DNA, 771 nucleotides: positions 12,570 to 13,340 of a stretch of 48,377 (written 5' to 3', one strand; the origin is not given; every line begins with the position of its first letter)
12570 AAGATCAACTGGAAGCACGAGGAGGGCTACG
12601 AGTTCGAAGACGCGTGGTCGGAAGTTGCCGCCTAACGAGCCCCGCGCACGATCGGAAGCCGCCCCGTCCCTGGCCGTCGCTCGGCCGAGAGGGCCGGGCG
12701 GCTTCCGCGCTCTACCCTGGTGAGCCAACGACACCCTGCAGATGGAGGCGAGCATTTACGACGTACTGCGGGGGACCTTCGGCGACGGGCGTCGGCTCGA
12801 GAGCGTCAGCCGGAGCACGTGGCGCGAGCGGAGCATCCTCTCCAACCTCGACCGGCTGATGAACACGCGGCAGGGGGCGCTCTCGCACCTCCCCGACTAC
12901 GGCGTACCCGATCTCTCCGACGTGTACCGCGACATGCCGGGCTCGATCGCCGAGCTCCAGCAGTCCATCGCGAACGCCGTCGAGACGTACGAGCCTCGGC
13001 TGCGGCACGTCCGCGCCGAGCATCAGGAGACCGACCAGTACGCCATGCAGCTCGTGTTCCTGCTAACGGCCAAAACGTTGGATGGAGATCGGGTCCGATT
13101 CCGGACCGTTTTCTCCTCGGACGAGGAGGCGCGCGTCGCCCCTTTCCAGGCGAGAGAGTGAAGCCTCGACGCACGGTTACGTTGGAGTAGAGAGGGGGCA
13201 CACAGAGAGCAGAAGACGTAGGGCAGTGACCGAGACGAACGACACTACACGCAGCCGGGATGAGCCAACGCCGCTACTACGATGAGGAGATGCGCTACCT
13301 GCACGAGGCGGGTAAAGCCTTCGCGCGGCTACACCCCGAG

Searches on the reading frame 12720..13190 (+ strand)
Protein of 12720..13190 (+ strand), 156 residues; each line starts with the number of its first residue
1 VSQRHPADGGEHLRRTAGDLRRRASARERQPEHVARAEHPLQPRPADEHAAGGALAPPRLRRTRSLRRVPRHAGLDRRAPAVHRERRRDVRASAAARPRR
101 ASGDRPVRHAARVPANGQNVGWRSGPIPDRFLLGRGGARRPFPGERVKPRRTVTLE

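Call 5: search_protein_families(library=pfam, proteins=[window:12720-13190:+], max_evalue=0.001)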
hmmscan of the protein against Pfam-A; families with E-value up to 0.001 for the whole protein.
window:12720-13190:+ (156 aa): 0 families

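Call 48: search_protein_families(library=pfam, proteins=[window:12720-13190:+], max_evalue=1)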
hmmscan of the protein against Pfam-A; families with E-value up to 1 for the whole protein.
window:12720-13190:+ (156 aa): 1 family
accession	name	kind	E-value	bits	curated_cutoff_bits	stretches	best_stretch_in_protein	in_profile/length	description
PF15359.11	CDV3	-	0.13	13.2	27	1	29-72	63-107/126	Carnitine deficiency-associated protein 3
